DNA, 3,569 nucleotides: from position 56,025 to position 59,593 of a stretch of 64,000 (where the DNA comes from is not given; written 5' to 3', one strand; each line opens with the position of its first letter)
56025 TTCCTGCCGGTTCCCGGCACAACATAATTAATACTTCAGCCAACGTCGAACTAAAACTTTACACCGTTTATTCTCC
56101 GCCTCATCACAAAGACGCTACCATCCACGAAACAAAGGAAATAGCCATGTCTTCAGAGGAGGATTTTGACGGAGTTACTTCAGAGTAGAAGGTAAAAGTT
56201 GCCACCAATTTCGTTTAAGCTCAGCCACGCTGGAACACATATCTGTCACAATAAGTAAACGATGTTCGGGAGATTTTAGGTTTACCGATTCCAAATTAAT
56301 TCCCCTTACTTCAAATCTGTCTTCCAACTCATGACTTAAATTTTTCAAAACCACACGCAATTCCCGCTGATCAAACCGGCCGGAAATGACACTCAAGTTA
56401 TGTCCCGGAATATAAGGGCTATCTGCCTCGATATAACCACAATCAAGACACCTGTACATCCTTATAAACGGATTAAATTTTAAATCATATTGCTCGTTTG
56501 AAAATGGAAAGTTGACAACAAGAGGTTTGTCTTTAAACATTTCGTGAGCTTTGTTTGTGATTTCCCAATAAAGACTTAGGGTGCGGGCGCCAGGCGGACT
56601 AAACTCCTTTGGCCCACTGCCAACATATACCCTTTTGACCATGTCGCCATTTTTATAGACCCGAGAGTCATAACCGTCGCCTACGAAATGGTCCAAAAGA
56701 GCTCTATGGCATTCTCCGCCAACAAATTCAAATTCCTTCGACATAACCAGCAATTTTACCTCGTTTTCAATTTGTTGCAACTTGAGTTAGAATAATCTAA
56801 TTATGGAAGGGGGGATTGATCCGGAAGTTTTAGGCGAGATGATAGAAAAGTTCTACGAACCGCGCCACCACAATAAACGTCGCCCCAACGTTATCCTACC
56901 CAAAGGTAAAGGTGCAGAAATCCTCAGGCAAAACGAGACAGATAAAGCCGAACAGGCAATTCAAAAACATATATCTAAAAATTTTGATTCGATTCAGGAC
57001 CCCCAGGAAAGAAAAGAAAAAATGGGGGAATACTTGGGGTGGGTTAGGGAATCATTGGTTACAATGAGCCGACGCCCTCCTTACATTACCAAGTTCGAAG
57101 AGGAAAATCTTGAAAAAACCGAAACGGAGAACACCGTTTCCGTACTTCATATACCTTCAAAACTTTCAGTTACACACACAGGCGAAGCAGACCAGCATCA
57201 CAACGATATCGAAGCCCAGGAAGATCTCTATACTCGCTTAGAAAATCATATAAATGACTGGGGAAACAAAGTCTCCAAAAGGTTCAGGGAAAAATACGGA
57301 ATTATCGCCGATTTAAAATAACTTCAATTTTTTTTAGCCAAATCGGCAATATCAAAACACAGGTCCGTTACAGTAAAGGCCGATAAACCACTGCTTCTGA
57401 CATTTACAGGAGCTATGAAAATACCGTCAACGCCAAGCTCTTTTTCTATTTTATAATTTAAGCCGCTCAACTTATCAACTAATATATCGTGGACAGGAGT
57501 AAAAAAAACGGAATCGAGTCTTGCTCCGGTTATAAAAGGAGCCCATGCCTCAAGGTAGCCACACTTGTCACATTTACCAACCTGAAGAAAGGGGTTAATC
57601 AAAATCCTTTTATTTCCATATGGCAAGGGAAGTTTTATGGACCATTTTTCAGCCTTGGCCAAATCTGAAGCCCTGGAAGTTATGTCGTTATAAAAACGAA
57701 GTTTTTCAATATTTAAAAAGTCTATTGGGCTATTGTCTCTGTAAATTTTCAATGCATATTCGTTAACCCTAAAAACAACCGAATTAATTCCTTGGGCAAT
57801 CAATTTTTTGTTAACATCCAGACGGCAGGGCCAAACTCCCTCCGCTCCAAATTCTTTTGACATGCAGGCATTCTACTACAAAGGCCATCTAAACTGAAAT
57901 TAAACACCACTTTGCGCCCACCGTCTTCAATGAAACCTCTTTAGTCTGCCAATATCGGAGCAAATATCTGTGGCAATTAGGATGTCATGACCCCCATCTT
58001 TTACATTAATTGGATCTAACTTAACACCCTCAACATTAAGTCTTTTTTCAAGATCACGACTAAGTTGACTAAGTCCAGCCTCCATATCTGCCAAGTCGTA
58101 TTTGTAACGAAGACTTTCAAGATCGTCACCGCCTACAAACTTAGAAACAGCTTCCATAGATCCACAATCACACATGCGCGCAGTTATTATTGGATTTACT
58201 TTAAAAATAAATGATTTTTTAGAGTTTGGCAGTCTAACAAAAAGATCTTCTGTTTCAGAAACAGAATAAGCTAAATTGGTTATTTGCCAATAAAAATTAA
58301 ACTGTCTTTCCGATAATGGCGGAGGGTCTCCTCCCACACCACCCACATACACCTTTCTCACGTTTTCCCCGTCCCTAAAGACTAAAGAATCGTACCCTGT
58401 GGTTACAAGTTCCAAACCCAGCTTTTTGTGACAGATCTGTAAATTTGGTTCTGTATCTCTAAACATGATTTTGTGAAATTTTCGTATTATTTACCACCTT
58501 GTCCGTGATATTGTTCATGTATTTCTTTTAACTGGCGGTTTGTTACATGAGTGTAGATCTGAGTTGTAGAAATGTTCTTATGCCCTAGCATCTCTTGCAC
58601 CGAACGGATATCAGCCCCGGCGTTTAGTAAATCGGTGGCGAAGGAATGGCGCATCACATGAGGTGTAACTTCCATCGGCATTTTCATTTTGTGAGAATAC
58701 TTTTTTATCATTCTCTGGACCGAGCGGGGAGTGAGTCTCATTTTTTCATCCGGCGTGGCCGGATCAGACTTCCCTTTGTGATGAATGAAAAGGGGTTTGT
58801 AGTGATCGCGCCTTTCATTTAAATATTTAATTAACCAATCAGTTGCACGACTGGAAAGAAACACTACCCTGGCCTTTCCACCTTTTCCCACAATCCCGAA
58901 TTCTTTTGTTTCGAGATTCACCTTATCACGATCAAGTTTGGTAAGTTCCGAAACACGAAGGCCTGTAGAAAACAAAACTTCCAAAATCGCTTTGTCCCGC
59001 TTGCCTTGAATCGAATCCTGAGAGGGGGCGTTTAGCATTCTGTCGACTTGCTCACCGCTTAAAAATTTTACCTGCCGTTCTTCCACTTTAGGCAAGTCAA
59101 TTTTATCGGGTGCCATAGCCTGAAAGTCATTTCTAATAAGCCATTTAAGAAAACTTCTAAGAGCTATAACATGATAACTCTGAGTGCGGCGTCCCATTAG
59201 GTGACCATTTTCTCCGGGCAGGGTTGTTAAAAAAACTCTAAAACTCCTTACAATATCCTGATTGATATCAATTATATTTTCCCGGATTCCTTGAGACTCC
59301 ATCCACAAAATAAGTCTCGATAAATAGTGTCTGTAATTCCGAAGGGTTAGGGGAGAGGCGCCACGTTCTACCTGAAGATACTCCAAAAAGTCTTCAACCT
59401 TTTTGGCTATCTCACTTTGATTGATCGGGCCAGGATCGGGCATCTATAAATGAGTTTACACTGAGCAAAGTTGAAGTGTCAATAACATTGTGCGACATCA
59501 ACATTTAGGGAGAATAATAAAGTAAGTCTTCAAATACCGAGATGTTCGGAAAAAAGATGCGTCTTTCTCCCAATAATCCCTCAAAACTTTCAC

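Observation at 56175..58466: Three divergent ~180-aa paralogs with a conserved CxxCG motif, adjacent to a tyrosine recombinase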

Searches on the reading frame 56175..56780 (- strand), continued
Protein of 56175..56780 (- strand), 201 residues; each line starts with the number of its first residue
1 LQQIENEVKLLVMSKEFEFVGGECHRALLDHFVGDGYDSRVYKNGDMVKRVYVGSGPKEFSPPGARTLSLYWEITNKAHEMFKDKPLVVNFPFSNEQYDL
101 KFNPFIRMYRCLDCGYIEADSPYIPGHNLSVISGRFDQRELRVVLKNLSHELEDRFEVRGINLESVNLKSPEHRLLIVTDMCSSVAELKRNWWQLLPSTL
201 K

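Call 69: predict_structure(alignment_id=A5)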
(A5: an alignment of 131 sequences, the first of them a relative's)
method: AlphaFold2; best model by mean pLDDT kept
length: 179 residues; sequences in the alignment: 131
mean_pLDDT: 94.0   pTM: 0.88
mean pLDDT of the five models: 94.0, 94.0, 93.8, 93.5, 93.1
residues with pLDDT >= 90: 160; 70-90: 10; 50-70: 7; < 50: 2
segments of 3 or more residues with pLDDT < 50: none
pLDDT, mean of each block of 10 residues (from residue 1): 58 92 95 97 87 97 98 98 98 96 96 97 97 98 98 98 98 94
secondary structure, 60 per line:
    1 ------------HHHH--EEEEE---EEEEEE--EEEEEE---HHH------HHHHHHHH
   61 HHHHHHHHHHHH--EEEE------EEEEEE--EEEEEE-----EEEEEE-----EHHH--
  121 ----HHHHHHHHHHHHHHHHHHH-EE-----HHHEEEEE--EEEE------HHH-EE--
elements in order: H13-16 E19-23 E27-32 E35-40 H53-72 E75-78 E85-90 E93-98 E104-109 H125-143 E155-159 E162-165

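Call 74: find_related_loci(query=A7, collection=metagenome_contigs, flank=5000)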
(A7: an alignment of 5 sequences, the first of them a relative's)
Query A7 (186 aa) in metagenome_contigs; peptide patterns used: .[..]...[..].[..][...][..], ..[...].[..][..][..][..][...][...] (x = any residue, [..] = any of these).
321 stretches matched a pattern, but none encodes a relative of the query by tblastn (E <= 1e-3).

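Call 79: find_related_loci(query=A9, collection=metagenome_contigs, flank=5000)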
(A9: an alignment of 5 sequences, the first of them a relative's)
Query A9 (196 aa) in metagenome_contigs; peptide patterns used: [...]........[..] (x = any residue, [..] = any of these).
10 stretches matched a pattern, but none encodes a relative of the query by tblastn (E <= 1e-3).

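Call 81: find_related_loci(query=A4, collection=viral_contigs, flank=5000)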
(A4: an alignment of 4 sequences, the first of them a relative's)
Query A4 (179 aa) in viral_contigs; peptide patterns used: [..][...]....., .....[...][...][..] (x = any residue, [..] = any of these).
131 stretches matched a pattern, but none encodes a relative of the query by tblastn (E <= 1e-3).

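Call 82: find_related_loci(query=A9, collection=viral_contigs, flank=5000)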
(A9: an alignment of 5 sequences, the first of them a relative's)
Query A9 (196 aa) in viral_contigs; peptide patterns used: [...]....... (x = any residue, [..] = any of these).
6 stretches matched a pattern, but none encodes a relative of the query by tblastn (E <= 1e-3).

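Call 86: fold_search(model_id=the predicted structure, library=pdb)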
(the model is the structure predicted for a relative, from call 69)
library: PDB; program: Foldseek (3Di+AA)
matches with E <= 10: 1647; with E <= 0.001: 290
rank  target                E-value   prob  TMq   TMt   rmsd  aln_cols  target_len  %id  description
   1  7uir_B                5.1e-06  1.00  0.51  0.37   6.0       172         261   16  Cocrystal structure of human CaMKII-alpha (CAMK2A)kinase domain and Tiam1 in complex with ATP (released 2022-04-06)
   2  7uis_A                1.4e-05  1.00  0.48  0.34   6.2       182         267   16  Cocrystal structure of human CaMKII-alpha (CAMK2A)kinase domain and GluN2B(S1303D) (released 2022-04-06)
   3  6l24                  3.4e-05  1.00  0.50  0.29   5.0       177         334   13  Crystal structure of CK2a1 H115Y/V116I with hematein (released 2020-02-26)
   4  1mru_A                3.4e-05  1.00  0.48  0.34   5.6       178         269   14  Intracellular Ser/Thr protein kinase domain of Mycobacterium tuberculosis PknB. (released 2003-02-11)
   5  5xp7_A                3.4e-05  1.00  0.48  0.35   6.8       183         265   16  C-Src in complex with ATP-CHCl (released 2017-09-06)
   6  9av7                  3.9e-05  1.00  0.51  0.33   5.5       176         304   14  Crystal structure of CMGC family protein kinase from Trichomonas vaginalis (AMP-PNP) (released 2024-03-13)
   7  2fum_D                4.1e-05  1.00  0.47  0.34   5.5       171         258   13  Catalytic domain of protein kinase PknB from Mycobacterium tuberculosis in complex with mitoxantrone (released 2006-08-01)
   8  7jou                  5.7e-05  1.00  0.53  0.28   5.0       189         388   14  CRYSTAL STRUCTURE OF RHO-ASSOCIATED PROTEIN KINASE 1 (ROCK1) IN COMPLEX WITH A PHENYLPYRAZOLE AMIDE INHIBITOR (released 2020-09-02)
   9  5ooi_A                6.5e-05  1.00  0.50  0.30   5.0       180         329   14  STRUCTURE OF PROTEIN KINASE CK2 CATALYTIC SUBUNIT (ISOFORM CK2ALPHA') IN COMPLEX WITH THE INDENOINDOLE-TYPE INHIBITOR  (released 2017-12-27)
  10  3dqw_C                6.9e-05  1.00  0.52  0.37   5.2       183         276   14  c-Src kinase domain Thr338Ile mutant in complex with ATPgS (released 2008-09-23)
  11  7wj6_B                6.9e-05  1.00  0.49  0.38   6.2       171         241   11  Crystal Structure of the Kinase Domain of a Class III Lanthipeptide Synthetase CurKC (released 2022-11-09)
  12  7wj7_B                7.3e-05  1.00  0.49  0.37   6.7       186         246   11  Crystal Structure of the Kinase Domain with Adenosine of a Class III Lanthipeptide Synthetase CurKC (released 2022-11-09)
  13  2j5f                  7.3e-05  1.00  0.42  0.27   6.8       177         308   12  Crystal structure of EGFR kinase domain in complex with an irreversible inhibitor 34-jab (released 2007-02-27)
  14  6l21                  7.8e-05  1.00  0.49  0.29   5.1       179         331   15  Crystal structure of CK2a1 H160A with hematein (released 2020-02-26)
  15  2itz                  8.3e-05  1.00  0.41  0.27   6.9       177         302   14  Crystal structure of EGFR kinase domain L858R mutation in complex with Iressa (released 2007-04-03)
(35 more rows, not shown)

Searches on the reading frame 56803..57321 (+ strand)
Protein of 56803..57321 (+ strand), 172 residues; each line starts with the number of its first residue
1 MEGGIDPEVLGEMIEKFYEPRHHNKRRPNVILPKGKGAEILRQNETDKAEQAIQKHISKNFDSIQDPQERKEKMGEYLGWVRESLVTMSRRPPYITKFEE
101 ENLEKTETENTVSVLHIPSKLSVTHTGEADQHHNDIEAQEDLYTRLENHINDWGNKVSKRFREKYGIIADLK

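Call 4: search_protein_families(library=pfam, proteins=[window:56803-57321:+], max_evalue=1)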
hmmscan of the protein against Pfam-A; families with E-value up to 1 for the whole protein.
window:56803-57321:+ (172 aa): 3 families
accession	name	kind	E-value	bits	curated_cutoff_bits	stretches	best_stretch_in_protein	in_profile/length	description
PF00472.26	RF-1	-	0.0014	19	35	1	107-150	29-74/116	RF-1 domain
PF16073.10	SAT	-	0.14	12.2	22.8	1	43-112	38-106/239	Starter unit:ACP transacylase in aflatoxin biosynthesis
PF24341.1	OB_DEPS-1_6th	-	0.2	11.7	27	1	70-91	35-56/69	P-granule-associated protein DEPS-1, sixth OB-fold domain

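Call 6: search_protein_families(library=ncbifam, proteins=[window:56803-57321:+], max_evalue=1)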
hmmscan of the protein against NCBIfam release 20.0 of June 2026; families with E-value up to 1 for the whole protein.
window:56803-57321:+ (172 aa): 2 families
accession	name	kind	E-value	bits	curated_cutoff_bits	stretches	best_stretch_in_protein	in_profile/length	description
TIGR03072.1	release_prfH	equivalog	0.0046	16.5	166.65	1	107-152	125-170/200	peptide chain release factor H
NF001859.2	PRK00591.1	equivalog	0.012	14.7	400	1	107-152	233-278/347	peptide chain release factor 1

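Call 46: search_protein_families(library=padloc, proteins=[window:56803-57321:+], max_evalue=0.1)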
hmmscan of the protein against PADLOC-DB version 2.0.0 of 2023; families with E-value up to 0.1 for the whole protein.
window:56803-57321:+ (172 aa): 0 families

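Call 47: search_protein_families(library=phrogs, proteins=[window:56803-57321:+], max_evalue=0.1)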
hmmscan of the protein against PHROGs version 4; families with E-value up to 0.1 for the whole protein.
window:56803-57321:+ (172 aa): 1 family
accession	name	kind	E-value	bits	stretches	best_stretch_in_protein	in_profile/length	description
phrog_24689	-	unknown function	0.035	15.4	1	100-165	27-90/103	-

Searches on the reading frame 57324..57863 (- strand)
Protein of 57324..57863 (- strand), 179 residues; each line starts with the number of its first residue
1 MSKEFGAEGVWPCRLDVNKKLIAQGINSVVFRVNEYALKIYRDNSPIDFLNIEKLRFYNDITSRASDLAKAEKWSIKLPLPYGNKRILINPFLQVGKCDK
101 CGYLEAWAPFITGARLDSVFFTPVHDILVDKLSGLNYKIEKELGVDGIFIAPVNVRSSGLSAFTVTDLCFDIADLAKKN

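Call 4: search_protein_families(library=pfam, proteins=[window:57324-57863:-], max_evalue=1)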
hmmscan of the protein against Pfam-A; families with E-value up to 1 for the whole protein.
window:57324-57863:- (179 aa): 0 families

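Call 6: search_protein_families(library=ncbifam, proteins=[window:57324-57863:-], max_evalue=1)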
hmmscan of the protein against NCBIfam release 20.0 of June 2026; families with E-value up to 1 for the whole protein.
window:57324-57863:- (179 aa): 1 family
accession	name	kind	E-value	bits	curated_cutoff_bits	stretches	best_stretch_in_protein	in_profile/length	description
NF003289.0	PRK04286.1-3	equivalog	0.025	13.9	526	1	33-104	90-166/292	hypothetical protein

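Call 46: search_protein_families(library=padloc, proteins=[window:57324-57863:-], max_evalue=0.1)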
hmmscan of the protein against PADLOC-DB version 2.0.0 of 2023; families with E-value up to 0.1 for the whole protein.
window:57324-57863:- (179 aa): 0 families

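Call 47: search_protein_families(library=phrogs, proteins=[window:57324-57863:-], max_evalue=0.1)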
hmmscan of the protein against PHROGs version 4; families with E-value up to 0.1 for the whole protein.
window:57324-57863:- (179 aa): 0 families

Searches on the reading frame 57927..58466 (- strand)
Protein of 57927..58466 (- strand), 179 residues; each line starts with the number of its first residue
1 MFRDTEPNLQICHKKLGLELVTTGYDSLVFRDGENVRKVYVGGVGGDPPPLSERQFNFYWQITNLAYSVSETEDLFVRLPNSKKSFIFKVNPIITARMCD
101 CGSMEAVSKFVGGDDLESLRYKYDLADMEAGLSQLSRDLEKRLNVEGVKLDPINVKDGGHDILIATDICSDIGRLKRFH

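Call 4: search_protein_families(library=pfam, proteins=[window:57927-58466:-], max_evalue=1)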
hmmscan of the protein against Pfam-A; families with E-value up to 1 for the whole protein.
window:57927-58466:- (179 aa): 0 families

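Call 6: search_protein_families(library=ncbifam, proteins=[window:57927-58466:-], max_evalue=1)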
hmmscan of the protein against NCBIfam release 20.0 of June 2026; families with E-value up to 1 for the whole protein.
window:57927-58466:- (179 aa): 0 families

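Call 46: search_protein_families(library=padloc, proteins=[window:57927-58466:-], max_evalue=0.1)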
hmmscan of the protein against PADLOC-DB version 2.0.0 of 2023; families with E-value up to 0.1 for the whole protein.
window:57927-58466:- (179 aa): 0 families

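Call 47: search_protein_families(library=phrogs, proteins=[window:57927-58466:-], max_evalue=0.1)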
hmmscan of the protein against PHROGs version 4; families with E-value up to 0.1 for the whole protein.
window:57927-58466:- (179 aa): 0 families

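Call 50: search_dna_similar(query=window:57927-58466:-, collection=phages, mode=protein, max_evalue=0.01)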
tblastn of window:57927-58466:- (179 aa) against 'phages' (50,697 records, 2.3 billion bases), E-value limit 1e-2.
No match.

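Call 51: search_dna_similar(query=window:57927-58466:-, collection=plasmids, mode=protein, max_evalue=0.01)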
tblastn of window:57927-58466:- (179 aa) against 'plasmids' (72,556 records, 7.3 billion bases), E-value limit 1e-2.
No match.

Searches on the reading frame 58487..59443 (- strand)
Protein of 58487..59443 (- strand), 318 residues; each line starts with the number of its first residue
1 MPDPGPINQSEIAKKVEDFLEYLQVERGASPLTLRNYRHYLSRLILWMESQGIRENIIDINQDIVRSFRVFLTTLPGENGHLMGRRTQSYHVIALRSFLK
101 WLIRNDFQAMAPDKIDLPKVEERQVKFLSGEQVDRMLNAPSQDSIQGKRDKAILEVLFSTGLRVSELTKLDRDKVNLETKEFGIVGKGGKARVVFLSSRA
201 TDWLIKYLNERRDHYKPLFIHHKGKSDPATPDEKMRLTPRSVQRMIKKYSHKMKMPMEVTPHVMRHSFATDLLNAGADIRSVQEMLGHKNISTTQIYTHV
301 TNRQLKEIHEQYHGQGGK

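Call 4: search_protein_families(library=pfam, proteins=[window:58487-59443:-], max_evalue=1)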
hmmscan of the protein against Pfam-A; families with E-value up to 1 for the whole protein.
window:58487-59443:- (318 aa): 5 families
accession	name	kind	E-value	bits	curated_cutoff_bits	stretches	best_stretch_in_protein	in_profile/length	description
PF00589.27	Phage_integrase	-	2.1e-42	145.3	27.1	1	126-302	1-170/172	Phage integrase family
PF02899.23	Phage_int_SAM_1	-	1.8e-13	51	22.3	1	16-104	1-81/83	Phage integrase, N-terminal SAM-like domain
PF13495.12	Phage_int_SAM_4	-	4.8e-05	24.1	27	1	16-48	46-78/85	Phage integrase, N-terminal SAM-like domain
PF03339.19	Pox_L3_FP4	-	0.0058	16.1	25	1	97-138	213-251/316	Poxvirus L3/FP4 protein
PF13102.12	Phage_int_SAM_5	-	0.011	16.6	22.3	1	29-106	17-86/98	Phage integrase SAM-like domain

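Call 46: search_protein_families(library=padloc, proteins=[window:58487-59443:-], max_evalue=0.1)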
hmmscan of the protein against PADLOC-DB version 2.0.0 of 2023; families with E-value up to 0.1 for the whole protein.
window:58487-59443:- (318 aa): 0 families

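Call 47: search_protein_families(library=phrogs, proteins=[window:58487-59443:-], max_evalue=0.1)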
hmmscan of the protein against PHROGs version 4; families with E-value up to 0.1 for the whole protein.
window:58487-59443:- (318 aa): 9 families
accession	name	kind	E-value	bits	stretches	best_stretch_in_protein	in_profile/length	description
phrog_1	-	integration and excision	3.7e-51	176.1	1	17-309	171-444/611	integrase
phrog_216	-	integration and excision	2.1e-42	146.2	1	95-311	22-235/301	integrase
phrog_7685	-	integration and excision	4.9e-12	46.9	1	240-309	165-232/240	integrase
phrog_5127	-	integration and excision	5.9e-11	43.4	1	14-276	121-309/355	integrase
phrog_7269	-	integration and excision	3.7e-10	40.6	1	251-308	20-77/89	integrase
phrog_23271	-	unknown function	3.8e-09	37.4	1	257-308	7-54/67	-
phrog_34557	-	integration and excision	2e-06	28.7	1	189-302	56-168/183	integrase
phrog_24775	-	unknown function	0.0037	18.4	1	245-299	14-68/101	-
phrog_35951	-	unknown function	0.014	16.8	1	262-307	24-69/97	-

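Call 48: search_protein_families(library=ncbifam, proteins=[window:58487-59443:-], max_evalue=0.001)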
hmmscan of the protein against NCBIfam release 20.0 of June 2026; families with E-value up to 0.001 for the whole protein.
window:58487-59443:- (318 aa): 12 families
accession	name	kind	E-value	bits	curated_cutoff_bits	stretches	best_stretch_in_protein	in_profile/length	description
TIGR02224.1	recomb_XerC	equivalog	2.5e-77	260.2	335.15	1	17-314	1-291/295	tyrosine recombinase XerC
TIGR02225.1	recomb_XerD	equivalog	9.5e-77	258.2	329.6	1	17-314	1-288/290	site-specific tyrosine recombinase XerD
NF001399.0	PRK00283.1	subfamily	4.5e-76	256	279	1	12-314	5-297/300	tyrosine recombinase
NF040815.2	recomb_XerA_Arch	equivalog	7.5e-66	222.4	220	1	17-308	1-262/263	site-specific tyrosine recombinase/integron integrase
NF002331.0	PRK01287.1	subfamily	1.5e-60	205.1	371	1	11-313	25-325/365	site-specific tyrosine recombinase XerC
NF003462.0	PRK05084.1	equivalog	1.2e-38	132.7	267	1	147-310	194-354/360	tyrosine recombinase XerS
TIGR02249.1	integrase_gron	subfamily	3.1e-33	115.5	265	2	214-307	213-307/315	integron integrase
NF011946.0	PRK15417.1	equivalog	2.4e-18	66.4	435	1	234-302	249-317/337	integron integrase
NF007370.0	PRK09870.1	subfamily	9.3e-14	51.5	221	1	121-311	6-190/200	tyrosine-type DNA invertase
NF007371.0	PRK09871.1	subfamily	2.2e-13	50.2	222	1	125-309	4-183/198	tyrosine-type DNA invertase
NF040693.1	recomb_GmtY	equivalog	9.1e-08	31.7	340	1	240-307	372-439/441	gamma-mobile-trio recombinase GmtY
NF041502.1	integrase_1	equivalog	2.8e-06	26.4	350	1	233-310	293-370/484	site-specific integrase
